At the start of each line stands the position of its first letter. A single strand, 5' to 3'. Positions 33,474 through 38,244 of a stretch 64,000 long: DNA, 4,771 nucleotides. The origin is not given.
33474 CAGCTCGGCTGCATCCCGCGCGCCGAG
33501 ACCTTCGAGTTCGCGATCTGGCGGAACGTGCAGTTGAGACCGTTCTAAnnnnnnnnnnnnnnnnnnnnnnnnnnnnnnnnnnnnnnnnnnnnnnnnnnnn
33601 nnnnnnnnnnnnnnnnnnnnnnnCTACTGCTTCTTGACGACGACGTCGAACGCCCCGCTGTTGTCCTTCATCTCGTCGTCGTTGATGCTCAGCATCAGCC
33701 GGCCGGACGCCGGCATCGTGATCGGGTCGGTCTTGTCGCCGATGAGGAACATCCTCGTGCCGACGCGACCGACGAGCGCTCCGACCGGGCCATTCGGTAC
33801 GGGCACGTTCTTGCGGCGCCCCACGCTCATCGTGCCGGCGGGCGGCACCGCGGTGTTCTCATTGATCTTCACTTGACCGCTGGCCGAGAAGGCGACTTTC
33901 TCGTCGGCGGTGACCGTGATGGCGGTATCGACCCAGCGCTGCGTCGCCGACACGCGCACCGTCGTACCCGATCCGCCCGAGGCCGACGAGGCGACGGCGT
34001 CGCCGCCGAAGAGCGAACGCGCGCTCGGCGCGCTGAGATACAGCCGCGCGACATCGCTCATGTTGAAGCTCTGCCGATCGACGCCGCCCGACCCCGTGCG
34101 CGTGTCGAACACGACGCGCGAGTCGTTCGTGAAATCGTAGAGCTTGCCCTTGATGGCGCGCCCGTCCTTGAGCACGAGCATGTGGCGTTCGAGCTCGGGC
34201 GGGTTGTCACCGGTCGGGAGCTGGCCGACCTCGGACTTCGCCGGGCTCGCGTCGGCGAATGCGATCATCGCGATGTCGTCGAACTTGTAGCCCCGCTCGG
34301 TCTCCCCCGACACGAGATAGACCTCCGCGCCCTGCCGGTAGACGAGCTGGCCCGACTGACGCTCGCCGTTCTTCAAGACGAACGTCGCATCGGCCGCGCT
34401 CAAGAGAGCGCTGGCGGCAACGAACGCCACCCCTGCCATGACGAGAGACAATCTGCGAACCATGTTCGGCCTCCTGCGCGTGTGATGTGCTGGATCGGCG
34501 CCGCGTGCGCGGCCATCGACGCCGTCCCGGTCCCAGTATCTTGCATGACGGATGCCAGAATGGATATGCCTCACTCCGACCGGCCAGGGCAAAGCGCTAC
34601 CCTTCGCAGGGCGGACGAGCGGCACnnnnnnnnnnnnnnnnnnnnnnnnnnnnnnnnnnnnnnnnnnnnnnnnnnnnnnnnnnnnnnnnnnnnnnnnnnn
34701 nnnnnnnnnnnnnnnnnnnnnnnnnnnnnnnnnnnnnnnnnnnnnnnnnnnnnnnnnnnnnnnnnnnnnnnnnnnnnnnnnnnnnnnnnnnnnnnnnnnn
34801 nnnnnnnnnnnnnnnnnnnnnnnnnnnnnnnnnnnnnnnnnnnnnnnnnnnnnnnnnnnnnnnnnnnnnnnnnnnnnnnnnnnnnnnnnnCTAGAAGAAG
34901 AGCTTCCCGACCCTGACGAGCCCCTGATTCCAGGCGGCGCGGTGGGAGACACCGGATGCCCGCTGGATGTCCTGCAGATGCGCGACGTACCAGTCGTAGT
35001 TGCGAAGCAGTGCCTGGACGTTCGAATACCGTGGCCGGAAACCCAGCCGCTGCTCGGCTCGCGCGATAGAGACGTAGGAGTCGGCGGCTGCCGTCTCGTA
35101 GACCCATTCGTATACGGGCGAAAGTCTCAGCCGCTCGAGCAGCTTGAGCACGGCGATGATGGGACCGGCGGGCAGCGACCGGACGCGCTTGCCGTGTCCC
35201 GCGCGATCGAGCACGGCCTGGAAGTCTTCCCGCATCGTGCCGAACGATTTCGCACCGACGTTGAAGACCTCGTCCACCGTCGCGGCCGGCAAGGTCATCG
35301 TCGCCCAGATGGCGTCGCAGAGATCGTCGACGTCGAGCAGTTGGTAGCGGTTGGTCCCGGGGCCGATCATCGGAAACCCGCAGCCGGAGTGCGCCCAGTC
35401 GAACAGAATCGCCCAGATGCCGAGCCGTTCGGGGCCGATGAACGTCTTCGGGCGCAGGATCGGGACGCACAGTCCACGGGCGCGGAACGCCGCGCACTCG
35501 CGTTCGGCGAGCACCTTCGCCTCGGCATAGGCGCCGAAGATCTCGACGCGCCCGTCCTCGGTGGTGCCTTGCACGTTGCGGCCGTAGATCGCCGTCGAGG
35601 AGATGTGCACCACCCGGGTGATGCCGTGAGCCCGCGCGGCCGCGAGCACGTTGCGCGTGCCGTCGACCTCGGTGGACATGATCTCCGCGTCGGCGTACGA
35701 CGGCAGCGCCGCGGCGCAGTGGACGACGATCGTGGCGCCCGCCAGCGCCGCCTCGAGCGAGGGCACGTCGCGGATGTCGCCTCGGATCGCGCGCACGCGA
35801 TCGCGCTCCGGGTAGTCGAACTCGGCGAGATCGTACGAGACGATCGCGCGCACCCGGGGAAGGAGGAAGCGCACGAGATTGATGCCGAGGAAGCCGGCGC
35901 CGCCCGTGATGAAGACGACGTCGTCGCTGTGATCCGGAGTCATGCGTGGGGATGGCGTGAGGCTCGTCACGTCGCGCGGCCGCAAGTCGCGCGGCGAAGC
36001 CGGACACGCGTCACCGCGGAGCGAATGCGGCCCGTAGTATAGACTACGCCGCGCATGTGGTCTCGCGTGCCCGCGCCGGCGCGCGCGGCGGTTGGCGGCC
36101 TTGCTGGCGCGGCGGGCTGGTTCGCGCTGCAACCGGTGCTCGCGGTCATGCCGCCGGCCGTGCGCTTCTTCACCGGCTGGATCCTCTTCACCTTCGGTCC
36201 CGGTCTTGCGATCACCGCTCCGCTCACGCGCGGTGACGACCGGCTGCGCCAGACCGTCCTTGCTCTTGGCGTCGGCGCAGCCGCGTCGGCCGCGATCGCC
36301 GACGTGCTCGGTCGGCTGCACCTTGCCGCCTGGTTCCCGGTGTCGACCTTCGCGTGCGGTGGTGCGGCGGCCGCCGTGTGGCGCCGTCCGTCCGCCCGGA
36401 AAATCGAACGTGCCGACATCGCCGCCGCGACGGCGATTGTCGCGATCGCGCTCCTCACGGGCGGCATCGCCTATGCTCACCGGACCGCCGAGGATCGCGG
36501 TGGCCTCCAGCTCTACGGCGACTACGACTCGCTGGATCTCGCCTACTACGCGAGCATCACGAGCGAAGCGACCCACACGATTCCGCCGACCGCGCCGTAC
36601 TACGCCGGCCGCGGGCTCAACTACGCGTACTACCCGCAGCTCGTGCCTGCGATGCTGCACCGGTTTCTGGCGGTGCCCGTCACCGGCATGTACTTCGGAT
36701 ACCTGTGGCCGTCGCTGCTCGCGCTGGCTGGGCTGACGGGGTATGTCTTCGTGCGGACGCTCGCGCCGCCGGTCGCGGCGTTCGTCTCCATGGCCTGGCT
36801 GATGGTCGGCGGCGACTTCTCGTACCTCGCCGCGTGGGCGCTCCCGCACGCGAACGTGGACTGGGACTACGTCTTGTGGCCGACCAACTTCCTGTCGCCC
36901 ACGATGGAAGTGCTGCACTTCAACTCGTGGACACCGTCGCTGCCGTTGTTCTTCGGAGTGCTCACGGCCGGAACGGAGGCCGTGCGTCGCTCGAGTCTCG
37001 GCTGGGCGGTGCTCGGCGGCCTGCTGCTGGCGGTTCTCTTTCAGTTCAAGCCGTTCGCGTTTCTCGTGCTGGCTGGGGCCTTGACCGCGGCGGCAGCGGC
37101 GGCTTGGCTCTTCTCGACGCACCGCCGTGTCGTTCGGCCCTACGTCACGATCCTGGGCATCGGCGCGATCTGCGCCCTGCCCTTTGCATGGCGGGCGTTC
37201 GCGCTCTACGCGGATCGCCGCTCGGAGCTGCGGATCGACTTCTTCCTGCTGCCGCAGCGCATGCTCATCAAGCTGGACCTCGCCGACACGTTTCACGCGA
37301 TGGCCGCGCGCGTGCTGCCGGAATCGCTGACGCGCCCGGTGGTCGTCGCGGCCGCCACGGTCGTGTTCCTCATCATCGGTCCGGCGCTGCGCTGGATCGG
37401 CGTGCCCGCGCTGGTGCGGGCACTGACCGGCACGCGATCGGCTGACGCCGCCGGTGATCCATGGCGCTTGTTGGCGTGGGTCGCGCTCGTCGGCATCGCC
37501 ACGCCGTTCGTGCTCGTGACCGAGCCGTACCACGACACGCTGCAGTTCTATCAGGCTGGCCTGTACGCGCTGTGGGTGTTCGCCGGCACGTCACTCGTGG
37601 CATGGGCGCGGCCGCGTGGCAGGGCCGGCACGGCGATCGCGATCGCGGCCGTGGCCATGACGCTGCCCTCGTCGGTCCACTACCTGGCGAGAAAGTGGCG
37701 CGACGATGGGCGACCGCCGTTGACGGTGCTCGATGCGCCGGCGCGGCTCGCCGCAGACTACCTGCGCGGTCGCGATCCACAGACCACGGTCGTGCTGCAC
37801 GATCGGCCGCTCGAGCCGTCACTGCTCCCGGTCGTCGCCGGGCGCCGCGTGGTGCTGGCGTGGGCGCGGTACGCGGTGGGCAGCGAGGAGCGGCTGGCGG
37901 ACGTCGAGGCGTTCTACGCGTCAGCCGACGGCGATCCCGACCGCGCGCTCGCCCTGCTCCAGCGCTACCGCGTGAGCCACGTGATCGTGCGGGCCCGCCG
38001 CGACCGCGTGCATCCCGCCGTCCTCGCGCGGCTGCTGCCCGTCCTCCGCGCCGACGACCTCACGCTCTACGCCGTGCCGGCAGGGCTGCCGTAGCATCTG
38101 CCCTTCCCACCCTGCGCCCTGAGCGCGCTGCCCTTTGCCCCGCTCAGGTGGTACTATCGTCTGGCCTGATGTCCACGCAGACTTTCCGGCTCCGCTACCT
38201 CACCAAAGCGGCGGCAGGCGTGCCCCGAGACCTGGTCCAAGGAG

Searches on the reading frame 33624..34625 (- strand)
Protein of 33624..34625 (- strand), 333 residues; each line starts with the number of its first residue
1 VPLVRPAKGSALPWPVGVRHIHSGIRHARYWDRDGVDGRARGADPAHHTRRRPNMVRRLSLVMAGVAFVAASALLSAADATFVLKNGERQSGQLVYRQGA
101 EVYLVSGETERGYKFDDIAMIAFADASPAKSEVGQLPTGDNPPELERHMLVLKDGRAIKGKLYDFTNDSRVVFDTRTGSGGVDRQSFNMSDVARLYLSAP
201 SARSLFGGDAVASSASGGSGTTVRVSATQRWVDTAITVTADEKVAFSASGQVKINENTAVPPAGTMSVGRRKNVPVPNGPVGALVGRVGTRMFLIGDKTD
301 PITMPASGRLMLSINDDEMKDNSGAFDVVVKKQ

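Call 7: search_protein_families(library=pfam, proteins=[window:33624-34625:-], max_evalue=0.01)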
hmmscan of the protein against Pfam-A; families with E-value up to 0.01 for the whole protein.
window:33624-34625:- (333 aa): 0 families

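Call 44: search_protein_families(library=ncbifam, proteins=[window:33624-34625:-], max_evalue=0.1)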
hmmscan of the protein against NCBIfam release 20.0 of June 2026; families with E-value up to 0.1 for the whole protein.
window:33624-34625:- (333 aa): 3 families
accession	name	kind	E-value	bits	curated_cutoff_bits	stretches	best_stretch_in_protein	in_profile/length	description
NF041881.1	PTPDL_fam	equivalog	0.00046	19.4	200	0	150-194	15-58/339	PTPDL family protein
NF047624.1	LIC_13076_fam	equivalog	0.028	14.2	110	0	149-195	168-212/214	LIC_13076 family protein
NF047503.1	LB_137_fam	subfamily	0.068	12.4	200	0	144-175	10-40/288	LB_137 family protein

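Call 54: search_solved_structures(query=window:33624-34625:-, max_evalue=10)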
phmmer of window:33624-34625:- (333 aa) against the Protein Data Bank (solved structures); distinct sequences matched with E-value up to 10: 4.
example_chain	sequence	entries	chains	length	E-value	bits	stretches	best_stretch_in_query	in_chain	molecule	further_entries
30ew_AAA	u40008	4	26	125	0.0016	20.8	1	233-331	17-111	PA-I galactophilic lectin (PA-IL) (Galactose-binding lectin)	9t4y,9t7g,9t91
5odu_A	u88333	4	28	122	0.0017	20.7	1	274-330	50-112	PllA | PIIA | Uncharacterized protein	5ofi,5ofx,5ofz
6ygq_A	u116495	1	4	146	0.016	17.5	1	230-331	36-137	PA-I Galactophilic Lectin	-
7b3a_A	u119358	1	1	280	0.45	12.7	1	274-303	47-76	Putative Acyl-transferase domain protein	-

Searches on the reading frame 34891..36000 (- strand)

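Call 7: search_protein_families(library=pfam, proteins=[window:34891-36000:-], max_evalue=0.01)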
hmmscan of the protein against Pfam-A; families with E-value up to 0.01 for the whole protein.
window:34891-36000:- (369 aa): 8 families
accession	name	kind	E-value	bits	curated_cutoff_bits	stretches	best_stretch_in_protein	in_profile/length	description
PF01370.27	Epimerase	-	6e-35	121.2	20.9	1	29-249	1-240/240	NAD dependent epimerase/dehydratase family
PF01073.25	3Beta_HSD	-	3.4e-19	69.4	22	1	31-167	2-155/280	3-beta hydroxysteroid dehydrogenase/isomerase family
PF13460.12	NAD_binding_10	-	4.4e-16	59.7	27.2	1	33-187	1-146/184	NAD(P)H-binding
PF16363.11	GDP_Man_Dehyd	-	2.3e-14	54.1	27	1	30-266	1-265/332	GDP-mannose 4,6 dehydratase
PF07993.18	NAD_binding_4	-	4.4e-11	42.9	20.1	1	52-194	45-214/258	Male sterility protein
PF02719.21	Polysacc_synt_2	-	4.6e-09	36.3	20.2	1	29-150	1-144/293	Polysaccharide biosynthesis protein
PF04321.23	RmlD_sub_bind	-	5.5e-06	26.1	27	1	29-170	3-137/287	RmlD substrate binding domain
PF05368.20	NmrA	-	0.0011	19.1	27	1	26-132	2-104/298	NmrA-like family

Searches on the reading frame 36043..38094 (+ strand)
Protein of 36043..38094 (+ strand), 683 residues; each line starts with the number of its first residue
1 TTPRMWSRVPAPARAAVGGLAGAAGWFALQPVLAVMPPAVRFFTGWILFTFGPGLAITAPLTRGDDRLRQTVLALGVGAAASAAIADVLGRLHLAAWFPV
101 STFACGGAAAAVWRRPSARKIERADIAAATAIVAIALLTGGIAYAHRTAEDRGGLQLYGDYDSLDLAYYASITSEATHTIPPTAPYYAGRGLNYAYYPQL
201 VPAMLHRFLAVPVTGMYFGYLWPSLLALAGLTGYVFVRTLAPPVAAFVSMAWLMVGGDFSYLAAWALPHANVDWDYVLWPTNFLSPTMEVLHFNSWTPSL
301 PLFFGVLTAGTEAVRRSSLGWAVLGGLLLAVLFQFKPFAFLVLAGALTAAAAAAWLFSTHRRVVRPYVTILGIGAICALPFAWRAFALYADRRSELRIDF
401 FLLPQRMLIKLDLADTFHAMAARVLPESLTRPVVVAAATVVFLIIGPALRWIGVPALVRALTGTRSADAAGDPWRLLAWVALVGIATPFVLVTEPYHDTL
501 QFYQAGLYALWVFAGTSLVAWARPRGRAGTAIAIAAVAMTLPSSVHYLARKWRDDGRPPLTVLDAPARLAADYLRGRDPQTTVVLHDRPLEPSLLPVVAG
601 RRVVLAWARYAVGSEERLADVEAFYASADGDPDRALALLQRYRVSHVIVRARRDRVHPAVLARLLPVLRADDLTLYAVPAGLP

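Call 7: search_protein_families(library=pfam, proteins=[window:36043-38094:+], max_evalue=0.01)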
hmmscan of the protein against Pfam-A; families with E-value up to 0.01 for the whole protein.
window:36043-38094:+ (683 aa): 0 families

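Call 44: search_protein_families(library=ncbifam, proteins=[window:36043-38094:+], max_evalue=0.1)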
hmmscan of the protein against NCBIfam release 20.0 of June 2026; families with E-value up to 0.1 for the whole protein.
window:36043-38094:+ (683 aa): 1 family
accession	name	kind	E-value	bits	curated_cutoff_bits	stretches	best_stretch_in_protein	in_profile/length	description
TIGR03662.1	Chlor_Arch_YYY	subfamily_domain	0.00024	19.9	300.25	2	613-651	657-693/727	chlor_Arch_YYY domain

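Call 67: search_solved_structures(query=window:36043-38094:+, max_evalue=1)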
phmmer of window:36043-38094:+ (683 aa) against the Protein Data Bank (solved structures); distinct sequences matched with E-value up to 1: 0.
